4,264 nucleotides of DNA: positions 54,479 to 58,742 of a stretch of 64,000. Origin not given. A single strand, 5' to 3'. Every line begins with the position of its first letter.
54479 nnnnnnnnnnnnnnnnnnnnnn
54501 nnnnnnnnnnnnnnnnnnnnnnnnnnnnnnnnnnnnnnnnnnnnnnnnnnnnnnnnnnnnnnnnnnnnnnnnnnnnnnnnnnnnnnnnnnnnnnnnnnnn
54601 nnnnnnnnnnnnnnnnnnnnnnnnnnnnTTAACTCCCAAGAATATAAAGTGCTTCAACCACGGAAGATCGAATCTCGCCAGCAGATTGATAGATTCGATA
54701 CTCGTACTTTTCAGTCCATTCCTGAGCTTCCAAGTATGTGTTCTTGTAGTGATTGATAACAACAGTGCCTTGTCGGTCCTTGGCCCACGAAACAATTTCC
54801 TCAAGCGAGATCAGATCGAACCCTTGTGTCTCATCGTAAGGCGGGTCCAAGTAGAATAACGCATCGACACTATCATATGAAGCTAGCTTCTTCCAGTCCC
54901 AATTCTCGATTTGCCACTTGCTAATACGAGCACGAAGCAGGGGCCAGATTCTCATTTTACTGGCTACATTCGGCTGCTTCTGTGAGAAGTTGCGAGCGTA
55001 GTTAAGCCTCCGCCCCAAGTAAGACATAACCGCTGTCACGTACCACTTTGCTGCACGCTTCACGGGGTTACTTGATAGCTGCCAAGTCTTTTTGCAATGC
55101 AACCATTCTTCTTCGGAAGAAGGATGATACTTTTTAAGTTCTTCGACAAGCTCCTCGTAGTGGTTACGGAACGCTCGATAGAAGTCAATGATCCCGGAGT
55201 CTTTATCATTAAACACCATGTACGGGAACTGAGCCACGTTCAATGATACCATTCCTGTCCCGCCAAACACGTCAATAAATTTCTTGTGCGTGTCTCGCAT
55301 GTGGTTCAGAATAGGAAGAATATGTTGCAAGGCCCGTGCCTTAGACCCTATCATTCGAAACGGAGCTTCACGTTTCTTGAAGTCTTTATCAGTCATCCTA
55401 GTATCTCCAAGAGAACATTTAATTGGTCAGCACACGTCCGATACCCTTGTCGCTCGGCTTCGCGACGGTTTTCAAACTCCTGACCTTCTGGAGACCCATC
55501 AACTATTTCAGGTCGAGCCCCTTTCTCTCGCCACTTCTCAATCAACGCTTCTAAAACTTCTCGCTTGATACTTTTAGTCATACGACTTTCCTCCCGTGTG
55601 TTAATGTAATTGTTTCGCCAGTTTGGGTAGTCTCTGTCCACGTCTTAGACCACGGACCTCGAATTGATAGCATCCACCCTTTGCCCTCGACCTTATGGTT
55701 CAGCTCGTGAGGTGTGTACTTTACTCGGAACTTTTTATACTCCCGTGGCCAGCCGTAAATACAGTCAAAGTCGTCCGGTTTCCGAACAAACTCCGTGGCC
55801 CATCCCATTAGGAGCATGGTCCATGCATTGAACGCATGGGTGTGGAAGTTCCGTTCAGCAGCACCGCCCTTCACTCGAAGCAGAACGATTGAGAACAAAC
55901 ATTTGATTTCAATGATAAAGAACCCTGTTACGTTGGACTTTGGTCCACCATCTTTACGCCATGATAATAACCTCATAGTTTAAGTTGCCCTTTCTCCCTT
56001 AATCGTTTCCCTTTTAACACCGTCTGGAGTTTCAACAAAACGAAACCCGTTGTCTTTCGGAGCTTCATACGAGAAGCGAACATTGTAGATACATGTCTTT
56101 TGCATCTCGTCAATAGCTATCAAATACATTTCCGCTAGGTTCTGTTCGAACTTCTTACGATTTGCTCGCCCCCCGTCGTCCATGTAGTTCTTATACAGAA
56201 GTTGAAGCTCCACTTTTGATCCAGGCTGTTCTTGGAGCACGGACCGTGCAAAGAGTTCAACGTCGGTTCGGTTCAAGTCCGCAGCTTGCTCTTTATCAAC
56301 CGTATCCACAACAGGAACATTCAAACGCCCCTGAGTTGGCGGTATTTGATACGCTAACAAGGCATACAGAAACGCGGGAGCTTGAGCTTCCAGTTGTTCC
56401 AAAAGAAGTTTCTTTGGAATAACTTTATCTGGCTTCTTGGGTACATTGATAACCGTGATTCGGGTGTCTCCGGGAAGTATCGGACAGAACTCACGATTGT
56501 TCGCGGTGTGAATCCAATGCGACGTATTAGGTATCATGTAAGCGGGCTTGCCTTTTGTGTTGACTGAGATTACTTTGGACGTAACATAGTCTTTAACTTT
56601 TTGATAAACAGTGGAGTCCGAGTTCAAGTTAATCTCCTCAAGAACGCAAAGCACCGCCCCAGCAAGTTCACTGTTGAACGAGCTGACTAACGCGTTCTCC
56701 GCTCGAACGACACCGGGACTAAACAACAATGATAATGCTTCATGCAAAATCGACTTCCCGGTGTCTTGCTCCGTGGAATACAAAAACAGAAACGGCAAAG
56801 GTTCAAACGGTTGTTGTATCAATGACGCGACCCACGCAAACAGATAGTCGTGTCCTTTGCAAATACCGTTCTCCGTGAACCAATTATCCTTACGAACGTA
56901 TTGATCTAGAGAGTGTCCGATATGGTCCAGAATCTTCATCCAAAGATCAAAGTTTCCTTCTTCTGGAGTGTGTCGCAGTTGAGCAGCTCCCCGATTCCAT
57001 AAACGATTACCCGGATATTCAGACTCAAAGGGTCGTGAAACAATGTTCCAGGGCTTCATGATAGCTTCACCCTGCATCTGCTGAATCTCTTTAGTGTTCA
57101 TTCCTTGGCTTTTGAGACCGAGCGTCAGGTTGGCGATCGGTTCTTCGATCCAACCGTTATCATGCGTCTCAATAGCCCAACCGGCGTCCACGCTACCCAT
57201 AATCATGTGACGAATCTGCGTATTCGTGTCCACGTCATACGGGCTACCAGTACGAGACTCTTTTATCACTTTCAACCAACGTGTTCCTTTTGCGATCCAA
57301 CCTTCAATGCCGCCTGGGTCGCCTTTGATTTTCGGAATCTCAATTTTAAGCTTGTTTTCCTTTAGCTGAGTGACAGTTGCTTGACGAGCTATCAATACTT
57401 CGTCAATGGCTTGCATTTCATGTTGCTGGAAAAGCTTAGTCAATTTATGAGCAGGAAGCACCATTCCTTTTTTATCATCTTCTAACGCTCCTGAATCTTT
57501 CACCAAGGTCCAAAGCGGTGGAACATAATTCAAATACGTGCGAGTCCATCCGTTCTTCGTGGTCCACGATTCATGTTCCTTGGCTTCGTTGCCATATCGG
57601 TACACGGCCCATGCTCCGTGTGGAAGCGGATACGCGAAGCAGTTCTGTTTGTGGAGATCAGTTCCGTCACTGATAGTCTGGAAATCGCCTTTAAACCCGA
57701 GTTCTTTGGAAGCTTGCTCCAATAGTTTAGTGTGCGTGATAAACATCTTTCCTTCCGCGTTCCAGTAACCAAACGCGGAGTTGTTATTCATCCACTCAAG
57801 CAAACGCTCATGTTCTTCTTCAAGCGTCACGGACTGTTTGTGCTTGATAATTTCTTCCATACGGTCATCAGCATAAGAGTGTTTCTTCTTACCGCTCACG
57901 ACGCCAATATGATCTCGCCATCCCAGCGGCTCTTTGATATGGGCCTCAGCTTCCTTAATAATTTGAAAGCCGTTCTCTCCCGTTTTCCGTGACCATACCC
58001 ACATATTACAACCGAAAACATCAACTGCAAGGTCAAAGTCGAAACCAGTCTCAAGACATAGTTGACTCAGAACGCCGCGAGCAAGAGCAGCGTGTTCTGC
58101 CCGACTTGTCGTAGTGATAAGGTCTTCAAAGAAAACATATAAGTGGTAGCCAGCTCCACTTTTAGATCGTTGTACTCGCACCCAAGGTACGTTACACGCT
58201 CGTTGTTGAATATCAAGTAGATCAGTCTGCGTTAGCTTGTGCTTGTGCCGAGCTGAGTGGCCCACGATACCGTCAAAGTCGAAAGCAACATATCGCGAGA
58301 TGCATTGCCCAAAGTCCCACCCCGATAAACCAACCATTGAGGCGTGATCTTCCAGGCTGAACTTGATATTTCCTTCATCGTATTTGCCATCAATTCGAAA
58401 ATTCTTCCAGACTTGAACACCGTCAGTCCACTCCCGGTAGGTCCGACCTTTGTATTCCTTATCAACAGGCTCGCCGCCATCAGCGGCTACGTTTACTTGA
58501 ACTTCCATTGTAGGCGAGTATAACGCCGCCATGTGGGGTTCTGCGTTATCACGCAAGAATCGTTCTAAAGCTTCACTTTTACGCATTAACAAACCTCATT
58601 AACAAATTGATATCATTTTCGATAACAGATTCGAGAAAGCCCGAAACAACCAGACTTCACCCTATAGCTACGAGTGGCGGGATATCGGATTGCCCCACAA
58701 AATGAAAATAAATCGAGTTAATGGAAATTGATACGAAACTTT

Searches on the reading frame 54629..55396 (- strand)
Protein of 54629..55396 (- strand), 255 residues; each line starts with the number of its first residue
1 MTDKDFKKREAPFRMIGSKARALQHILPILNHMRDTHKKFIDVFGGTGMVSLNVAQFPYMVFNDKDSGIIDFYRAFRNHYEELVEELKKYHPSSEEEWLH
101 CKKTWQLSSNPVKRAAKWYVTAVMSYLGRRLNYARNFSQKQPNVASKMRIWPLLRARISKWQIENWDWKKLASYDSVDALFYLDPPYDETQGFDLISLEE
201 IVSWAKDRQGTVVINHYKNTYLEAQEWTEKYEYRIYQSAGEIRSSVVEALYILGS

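Call 14: search_protein_families(library=pfam, proteins=[window:54629-55396:-], max_evalue=0.01)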
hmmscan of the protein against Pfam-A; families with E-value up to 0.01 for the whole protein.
window:54629-55396:- (255 aa): 2 families
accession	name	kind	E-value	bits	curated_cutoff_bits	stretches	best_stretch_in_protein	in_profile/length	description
PF02086.21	MethyltransfD12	-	1.3e-18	68.1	22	1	16-221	2-221/253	D12 class N6 adenine-specific DNA methyltransferase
PF03602.21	Cons_hypoth95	-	0.0014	18.7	24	0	169-236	105-173/182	Conserved hypothetical protein 95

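Call 15: search_protein_families(library=phrogs, proteins=[window:54629-55396:-], max_evalue=0.001)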
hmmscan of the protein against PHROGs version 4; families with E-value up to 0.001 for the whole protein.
window:54629-55396:- (255 aa): 3 families
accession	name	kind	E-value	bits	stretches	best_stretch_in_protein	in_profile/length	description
phrog_56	-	other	3.9e-38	133.2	1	8-249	60-318/647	DNA methyltransferase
phrog_1996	-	other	2.9e-10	41.3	1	153-220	29-105/150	DNA methyltransferase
phrog_13242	-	unknown function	1.3e-06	28.7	1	30-188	42-198/450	-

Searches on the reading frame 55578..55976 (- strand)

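Call 14: search_protein_families(library=pfam, proteins=[window:55578-55976:-], max_evalue=0.01)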
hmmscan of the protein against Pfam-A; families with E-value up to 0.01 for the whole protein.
window:55578-55976:- (132 aa): 0 families

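Call 15: search_protein_families(library=phrogs, proteins=[window:55578-55976:-], max_evalue=0.001)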
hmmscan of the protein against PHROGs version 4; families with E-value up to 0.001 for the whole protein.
window:55578-55976:- (132 aa): 1 family
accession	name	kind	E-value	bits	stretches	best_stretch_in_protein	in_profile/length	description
phrog_4786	-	other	1.7e-18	68.2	1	2-123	28-152/252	cysteine dioxygenase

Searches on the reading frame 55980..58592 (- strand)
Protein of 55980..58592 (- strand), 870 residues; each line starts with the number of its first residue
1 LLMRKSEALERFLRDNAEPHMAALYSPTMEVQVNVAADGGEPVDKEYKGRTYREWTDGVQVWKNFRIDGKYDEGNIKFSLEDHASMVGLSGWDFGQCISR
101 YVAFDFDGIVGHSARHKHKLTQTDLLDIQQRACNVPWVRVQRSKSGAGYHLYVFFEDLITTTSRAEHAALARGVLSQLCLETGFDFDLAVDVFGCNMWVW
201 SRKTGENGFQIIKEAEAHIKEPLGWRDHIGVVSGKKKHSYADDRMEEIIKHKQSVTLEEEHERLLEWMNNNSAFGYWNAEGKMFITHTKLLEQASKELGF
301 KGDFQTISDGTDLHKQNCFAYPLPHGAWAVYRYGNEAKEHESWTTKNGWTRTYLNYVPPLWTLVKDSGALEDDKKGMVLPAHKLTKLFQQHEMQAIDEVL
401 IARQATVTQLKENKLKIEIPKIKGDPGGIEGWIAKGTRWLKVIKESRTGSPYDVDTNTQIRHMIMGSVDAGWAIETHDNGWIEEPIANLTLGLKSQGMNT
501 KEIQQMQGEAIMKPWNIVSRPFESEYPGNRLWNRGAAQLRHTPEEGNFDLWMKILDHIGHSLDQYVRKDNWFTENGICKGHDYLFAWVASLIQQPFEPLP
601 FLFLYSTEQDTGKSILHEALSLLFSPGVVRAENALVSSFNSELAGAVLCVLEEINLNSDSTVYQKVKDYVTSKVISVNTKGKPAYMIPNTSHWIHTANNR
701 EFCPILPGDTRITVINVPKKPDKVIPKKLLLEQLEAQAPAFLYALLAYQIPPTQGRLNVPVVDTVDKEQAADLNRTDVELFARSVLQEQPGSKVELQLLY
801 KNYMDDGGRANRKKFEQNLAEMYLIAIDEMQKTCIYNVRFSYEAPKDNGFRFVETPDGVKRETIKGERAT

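Call 14: search_protein_families(library=pfam, proteins=[window:55980-58592:-], max_evalue=0.01)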
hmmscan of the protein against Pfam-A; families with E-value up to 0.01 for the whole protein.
window:55980-58592:- (870 aa): 2 families
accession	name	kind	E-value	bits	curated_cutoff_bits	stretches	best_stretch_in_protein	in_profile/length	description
PF19263.5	DUF5906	-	1.3e-15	58.5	27.6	1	604-704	1-106/114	Family of unknown function (DUF5906)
PF22548.2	AEP-TOTE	-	0.0099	15.9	27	0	99-162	87-141/230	TOTE conflict system, Archaeo-Eukaryotic Primase domain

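Call 15: search_protein_families(library=phrogs, proteins=[window:55980-58592:-], max_evalue=0.001)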
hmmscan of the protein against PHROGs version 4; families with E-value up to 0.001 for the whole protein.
window:55980-58592:- (870 aa): 2 families
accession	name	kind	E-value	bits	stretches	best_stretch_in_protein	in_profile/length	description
phrog_1156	-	DNA, RNA and nucleotide metabolism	1.8e-19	70.8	1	582-817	540-798/855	DNA primase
phrog_1829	-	DNA, RNA and nucleotide metabolism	6.4e-11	42.1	1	582-825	486-739/772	DNA primase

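Call 16: find_related_loci(query=window:55980-58592:-, collection=viral_contigs, flank=6000)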
Query window:55980-58592:- (870 aa) in viral_contigs; peptide patterns used: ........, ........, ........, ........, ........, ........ (x = any residue, [..] = any of these).
2 stretches matched a pattern, but none encodes a relative of the query by tblastn (E <= 1e-3).

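Call 19: find_homologous_proteins(query=window:55980-58592:-)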
Query window:55980-58592:- (870 aa): 542 proteins with E <= 0.001 among 8000 candidates; the best 120 are listed.
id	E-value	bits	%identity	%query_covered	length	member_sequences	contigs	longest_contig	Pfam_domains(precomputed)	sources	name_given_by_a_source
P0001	0.0e+0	2046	100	100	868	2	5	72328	PF19263.6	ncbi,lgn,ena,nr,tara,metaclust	ncbi:MAG: hypothetical protein CL489_06410 [Acidobacteria bacterium]|nr:hypothetical protein [Acidob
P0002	1.0e-210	720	43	92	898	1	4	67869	PF19263.6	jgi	jgi:hypothetical protein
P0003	1.4e-209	716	42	92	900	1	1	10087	PF19263.6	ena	-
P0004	3.4e-208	712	40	94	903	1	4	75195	PF19263.6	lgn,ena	-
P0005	8.8e-208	710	42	94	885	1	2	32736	PF19263.6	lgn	-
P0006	3.9e-206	705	42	92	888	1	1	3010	PF19263.6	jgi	jgi:hypothetical protein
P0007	4.4e-205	701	41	92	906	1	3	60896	PF19263.6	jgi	jgi:hypothetical protein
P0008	4.6e-205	701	41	92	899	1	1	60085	PF19263.6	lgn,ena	-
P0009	2.4e-204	699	42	93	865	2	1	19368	PF19263.6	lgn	-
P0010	3.7e-204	698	42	92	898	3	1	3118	PF19263.6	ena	-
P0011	4.5e-204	698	41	92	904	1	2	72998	PF19263.6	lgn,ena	-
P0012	6.3e-204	698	41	92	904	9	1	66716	PF19263.6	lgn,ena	-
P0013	4.6e-203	695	41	92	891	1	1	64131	PF19263.6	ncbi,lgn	-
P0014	6.0e-203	694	39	98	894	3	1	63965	PF19263.6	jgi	-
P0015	2.5e-202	692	42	92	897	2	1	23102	PF19263.6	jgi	-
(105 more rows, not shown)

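Call 20: find_encoding_contigs(protein=P0001, flank=10000, max_places=5)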
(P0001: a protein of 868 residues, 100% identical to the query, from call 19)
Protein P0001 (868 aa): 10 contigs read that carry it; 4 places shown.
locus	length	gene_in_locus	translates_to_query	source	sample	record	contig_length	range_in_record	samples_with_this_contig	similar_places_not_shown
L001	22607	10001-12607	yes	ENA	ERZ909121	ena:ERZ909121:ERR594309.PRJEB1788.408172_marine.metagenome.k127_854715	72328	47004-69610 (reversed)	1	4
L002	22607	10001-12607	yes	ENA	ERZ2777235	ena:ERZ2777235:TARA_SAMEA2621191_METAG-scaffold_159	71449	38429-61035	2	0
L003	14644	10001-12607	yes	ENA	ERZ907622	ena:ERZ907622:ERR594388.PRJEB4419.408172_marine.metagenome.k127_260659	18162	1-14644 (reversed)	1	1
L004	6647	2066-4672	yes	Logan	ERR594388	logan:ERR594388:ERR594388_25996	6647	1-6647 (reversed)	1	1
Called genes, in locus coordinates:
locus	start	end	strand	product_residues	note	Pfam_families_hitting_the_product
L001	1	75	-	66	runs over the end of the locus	-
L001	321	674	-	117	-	-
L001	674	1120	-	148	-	-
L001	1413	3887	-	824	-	PF00476:DNA_pol_A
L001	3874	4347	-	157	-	-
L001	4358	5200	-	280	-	PF02195:ParB_N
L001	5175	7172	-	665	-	-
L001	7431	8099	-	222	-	-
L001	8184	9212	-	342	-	PF02195:ParB_N, PF17762:HTH_ParB (weak)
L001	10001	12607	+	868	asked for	PF19263:DUF5906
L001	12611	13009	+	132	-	-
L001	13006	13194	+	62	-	-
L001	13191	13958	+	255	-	PF02086:MethyltransfD12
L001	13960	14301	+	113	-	-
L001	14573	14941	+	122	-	-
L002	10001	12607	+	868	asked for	PF19263:DUF5906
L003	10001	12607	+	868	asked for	PF19263:DUF5906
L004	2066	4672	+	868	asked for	PF19263:DUF5906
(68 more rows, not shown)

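Call 21: find_encoding_contigs(protein=P0002, flank=6000, max_places=3)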
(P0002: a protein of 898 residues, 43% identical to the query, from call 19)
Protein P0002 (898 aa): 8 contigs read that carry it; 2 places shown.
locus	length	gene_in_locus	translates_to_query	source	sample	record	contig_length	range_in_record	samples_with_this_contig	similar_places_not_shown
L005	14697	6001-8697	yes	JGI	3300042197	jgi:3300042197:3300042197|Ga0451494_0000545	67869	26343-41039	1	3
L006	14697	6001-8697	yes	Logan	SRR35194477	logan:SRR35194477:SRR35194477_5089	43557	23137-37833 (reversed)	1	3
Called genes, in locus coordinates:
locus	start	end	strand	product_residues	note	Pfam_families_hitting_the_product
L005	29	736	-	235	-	PF01555:N6_N4_Mtase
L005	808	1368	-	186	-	-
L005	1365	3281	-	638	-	PF00176:SNF2-rel_dom (faint)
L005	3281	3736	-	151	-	-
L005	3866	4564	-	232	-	-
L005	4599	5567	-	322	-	PF02195:ParB_N, PF17762:HTH_ParB (weak)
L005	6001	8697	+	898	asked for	PF19263:DUF5906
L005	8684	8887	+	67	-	-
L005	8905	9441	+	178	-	-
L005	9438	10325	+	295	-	PF02086:MethyltransfD12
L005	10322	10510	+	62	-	-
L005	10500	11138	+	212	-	PF00929:RNase_T (weak)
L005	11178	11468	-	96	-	-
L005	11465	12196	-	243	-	-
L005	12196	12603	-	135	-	-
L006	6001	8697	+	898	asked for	PF19263:DUF5906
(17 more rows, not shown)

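Call 24: find_related_loci(query=A1, collection=viral_contigs, flank=4000)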
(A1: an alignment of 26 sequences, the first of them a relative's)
Query A1 (868 aa) in viral_contigs; peptide patterns used: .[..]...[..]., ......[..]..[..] (x = any residue, [..] = any of these).
362 stretches matched a pattern; 310 encode a relative of the query (tblastn E <= 1e-3); the best 80 are kept; 80 distinct loci.
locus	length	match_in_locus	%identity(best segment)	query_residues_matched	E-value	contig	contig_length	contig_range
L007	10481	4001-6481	43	3-803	0e+0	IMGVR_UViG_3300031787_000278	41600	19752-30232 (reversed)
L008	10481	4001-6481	42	3-803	0e+0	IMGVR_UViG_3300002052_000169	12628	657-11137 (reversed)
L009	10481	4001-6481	42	3-803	0e+0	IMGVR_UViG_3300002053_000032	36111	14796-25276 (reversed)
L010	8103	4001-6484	41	3-803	0e+0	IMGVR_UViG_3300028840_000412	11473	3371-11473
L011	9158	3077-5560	41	3-803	0e+0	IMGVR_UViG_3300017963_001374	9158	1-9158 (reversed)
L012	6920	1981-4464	41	3-803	0e+0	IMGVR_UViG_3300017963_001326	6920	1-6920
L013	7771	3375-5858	40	3-803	0e+0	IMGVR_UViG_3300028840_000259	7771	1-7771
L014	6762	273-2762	42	1-802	0e+0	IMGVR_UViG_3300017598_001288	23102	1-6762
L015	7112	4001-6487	42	3-803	0e+0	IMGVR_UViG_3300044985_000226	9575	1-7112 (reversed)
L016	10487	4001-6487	42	3-803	0e+0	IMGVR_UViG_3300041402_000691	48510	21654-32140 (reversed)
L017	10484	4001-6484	41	3-803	0e+0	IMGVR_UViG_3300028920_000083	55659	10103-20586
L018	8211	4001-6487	42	3-803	0e+0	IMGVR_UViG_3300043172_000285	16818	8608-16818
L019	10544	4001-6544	41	3-821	0e+0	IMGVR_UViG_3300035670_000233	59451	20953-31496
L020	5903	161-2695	41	3-821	0e+0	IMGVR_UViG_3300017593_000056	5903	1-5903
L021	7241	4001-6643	39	3-851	0e+0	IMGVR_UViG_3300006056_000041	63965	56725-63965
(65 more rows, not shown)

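Call 31: search_dna_similar(query=window:55980-58586:-, collection=phages, mode=protein, max_rows=25)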
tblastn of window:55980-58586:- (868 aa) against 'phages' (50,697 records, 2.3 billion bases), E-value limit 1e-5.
Records with a match: 72; places in all: 72; records where one place covers at least 80% of the query: 0.
Best place of each record, by identity: <60% 72.
By first word of the organism name: Pseudomonas 29; Xanthomonas 17; Rhizobium 9; Stenotrophomonas 5; Vibrio 3; Janthinobacterium 2; Variovorax 2; Ralstonia 2; Achromobacter 2; Citromicrobium 1.
By host as written in the record: Pseudomonas aeruginosa 15; - 6; Pseudomonas aeruginosa PA14 5; Xanthomonas arboricola pv. juglandis IVIA 1317-1a 4; Stenotrophomonas maltophilia D1585 3; Xanthomonas sp. 3; Pseudomonas sp. 3; Janthinobacterium lividum EIF1 2; and 25 more.
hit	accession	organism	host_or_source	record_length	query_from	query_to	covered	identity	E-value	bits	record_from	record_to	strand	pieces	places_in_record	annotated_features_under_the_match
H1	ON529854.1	Janthinobacterium phage vB_JliS-Donnerlittchen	Janthinobacterium lividum EIF1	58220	529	711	21%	28.5%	4e-7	60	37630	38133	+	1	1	putative P4-specific DNA primase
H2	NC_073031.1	Janthinobacterium phage vB_JliS-Donnerlittchen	Janthinobacterium lividum EIF1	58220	529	711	21%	28.5%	4e-7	60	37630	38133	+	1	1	putative P4-specific DNA primase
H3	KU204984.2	Pseudomonas phage AAT-1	Pseudomonas aeruginosa PA14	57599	560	711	18%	29.0%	4e-7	60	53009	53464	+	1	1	putative primase/polymerase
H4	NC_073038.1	Pseudomonas phage AAT-1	Pseudomonas aeruginosa PA14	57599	560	711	18%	29.0%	4e-7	60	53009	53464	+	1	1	putative primase/polymerase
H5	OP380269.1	Pseudomonas phage phiH1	Pseudomonas aeruginosa PA14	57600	560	711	18%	29.0%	4e-7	60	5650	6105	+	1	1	primase/helicase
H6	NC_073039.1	Pseudomonas phage phiH1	Pseudomonas aeruginosa PA14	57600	560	711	18%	29.0%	4e-7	60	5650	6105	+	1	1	primase/helicase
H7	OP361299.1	Pseudomonas phage phiH2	Pseudomonas sp. PA14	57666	560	711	18%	29.0%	4e-7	60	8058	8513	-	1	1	primase domain containing protein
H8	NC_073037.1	Pseudomonas phage phiH2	Pseudomonas sp. PA14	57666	560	711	18%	29.0%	4e-7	60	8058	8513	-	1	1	primase domain containing protein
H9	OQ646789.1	Pseudomonas phage PA_LZ02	Pseudomonas aeruginosa PAO1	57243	560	711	18%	29.0%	4e-7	60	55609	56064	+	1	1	putative primase/polymerase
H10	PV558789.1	Variovorax phage V45iii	Variovorax sp. SCN45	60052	565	711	17%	28.3%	2e-6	58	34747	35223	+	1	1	record has no annotation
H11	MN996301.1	Ralstonia phage RpY1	Ralstonia solanacearum SL341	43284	573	709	16%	30.2%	4e-7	60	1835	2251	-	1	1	integrase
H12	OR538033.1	Ralstonia phage C22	Ralstonia sp. RS3/1-1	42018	573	709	16%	30.2%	5e-7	60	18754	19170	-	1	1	hypothetical protein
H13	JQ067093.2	Pseudomonas phage PaMx74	Pseudomonas aeruginosa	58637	573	711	16%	29.6%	4e-7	60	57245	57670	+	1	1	putative primase/polymerase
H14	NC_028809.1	Pseudomonas phage PaMx74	Pseudomonas aeruginosa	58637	573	711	16%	29.6%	4e-7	60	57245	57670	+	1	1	DNA primase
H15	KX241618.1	Xanthomonas phage Xoo-sp2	Xanthomonas oryzae pv. oryzae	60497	573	711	16%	29.6%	5e-7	60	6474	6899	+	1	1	integrase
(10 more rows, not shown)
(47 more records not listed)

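Call 55: search_protein_families(library=ncbifam, proteins=[window:55980-58586:-], max_evalue=0.01)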
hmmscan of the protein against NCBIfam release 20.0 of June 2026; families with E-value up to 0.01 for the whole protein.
window:55980-58586:- (868 aa): 1 family
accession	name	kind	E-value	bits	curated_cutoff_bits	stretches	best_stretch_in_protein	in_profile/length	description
NF004070.0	PRK05580.2-2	equivalog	0.0023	16.2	921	1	215-269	40-94/729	primosomal protein N'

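Call 59: search_solved_structures(query=A1, max_evalue=0.01)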
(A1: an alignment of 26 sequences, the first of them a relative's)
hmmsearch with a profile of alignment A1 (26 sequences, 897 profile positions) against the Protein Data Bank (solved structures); distinct sequences matched with E-value up to 0.01: 2.
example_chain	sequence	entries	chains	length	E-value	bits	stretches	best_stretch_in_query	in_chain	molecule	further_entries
6k9e_A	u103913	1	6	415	3.1e-11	45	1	610-807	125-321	Primase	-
6k9c_A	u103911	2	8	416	3.1e-11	45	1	610-807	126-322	Primase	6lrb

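Call 73: find_related_loci(query=A1, collection=genome_contigs, flank=3000)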
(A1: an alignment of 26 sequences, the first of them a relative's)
Query A1 (868 aa) in genome_contigs; peptide patterns used: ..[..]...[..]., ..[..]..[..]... (x = any residue, [..] = any of these).
101 stretches matched a pattern; 19 encode a relative of the query (tblastn E <= 1e-3); 19 distinct loci.
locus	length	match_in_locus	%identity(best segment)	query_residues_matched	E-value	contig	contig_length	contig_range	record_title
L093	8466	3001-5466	37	3-801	9e-180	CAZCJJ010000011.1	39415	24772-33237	MAG TPA_asm: uncultured Opitutales bacterium isolate SRP304446_co1_151 genome assembly, contig: NODE_670_length_39415_co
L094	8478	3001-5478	37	3-803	7e-169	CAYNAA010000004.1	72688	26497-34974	MAG TPA_asm: uncultured Candidatus Izemoplasmatales bacterium isolate SRP252850_co1_199 genome assembly, contig: NODE_37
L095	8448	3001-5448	36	1-803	3e-164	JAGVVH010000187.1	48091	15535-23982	MAG: Bacteroidetes bacterium isolate WAS_Bin_9 WAS_Bin_9_scaffold_226, whole genome shotgun sequence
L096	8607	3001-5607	34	3-865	4e-155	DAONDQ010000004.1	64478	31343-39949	MAG TPA_asm: Candidatus Cloacimonadota bacterium isolate AMR_MDS_3891 NODE_334_length_64478_cov_7.174736, whole genome s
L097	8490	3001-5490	35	4-801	4e-153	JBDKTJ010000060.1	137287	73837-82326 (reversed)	MAG: Thermoguttaceae bacterium isolate 6_bin.38_R1 c_000000893244, whole genome shotgun sequence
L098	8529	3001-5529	34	4-806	4e-151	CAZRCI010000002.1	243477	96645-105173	MAG TPA_asm: uncultured Planctomycetaceae bacterium isolate SRP344714_co1_18 genome assembly, contig: NODE_98_length_243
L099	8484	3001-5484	35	4-801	6e-151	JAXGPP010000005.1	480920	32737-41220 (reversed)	MAG: Thermoguttaceae bacterium isolate AnMBR.bin305 bin305_5, whole genome shotgun sequence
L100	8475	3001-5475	34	4-801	1e-144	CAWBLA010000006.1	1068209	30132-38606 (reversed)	MAG: uncultured Planctomycetaceae bacterium isolate MFD02416.bin.2.133 genome assembly, contig: contig_3591, whole genom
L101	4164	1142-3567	32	4-801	9e-126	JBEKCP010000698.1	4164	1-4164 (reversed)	MAG: Thermoguttaceae bacterium isolate SPRUCE 162 SPRUCE_162_698, whole genome shotgun sequence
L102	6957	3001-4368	35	4-441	1e-69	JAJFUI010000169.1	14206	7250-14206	MAG: Planctomycetaceae bacterium isolate bin.426 k141_4536870, whole genome shotgun sequence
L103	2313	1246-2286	38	4-331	1e-61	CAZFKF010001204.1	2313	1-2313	MAG TPA_asm: uncultured Planctomycetaceae bacterium isolate binchicken_co20_427 genome assembly, contig: NODE_84947_leng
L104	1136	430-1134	41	3-230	1e-58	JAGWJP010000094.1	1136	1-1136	MAG: Patescibacteria group bacterium isolate REEB140 contig-150_207548, whole genome shotgun sequence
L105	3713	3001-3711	41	1-230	6e-54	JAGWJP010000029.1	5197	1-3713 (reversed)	MAG: Patescibacteria group bacterium isolate REEB140 contig-150_23367, whole genome shotgun sequence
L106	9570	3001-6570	39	3-803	5e-144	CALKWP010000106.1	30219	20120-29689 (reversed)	MAG TPA_asm: uncultured Methanomassiliicoccales archaeon isolate SRR6007446_bin.11_CONCOCT_v1.1_MAG genome assembly, con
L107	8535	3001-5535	36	4-805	1e-152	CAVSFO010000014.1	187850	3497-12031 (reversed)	MAG: uncultured Planctomycetia bacterium isolate MFD01828.bin.2.91 genome assembly, contig: contig_42065, whole genome s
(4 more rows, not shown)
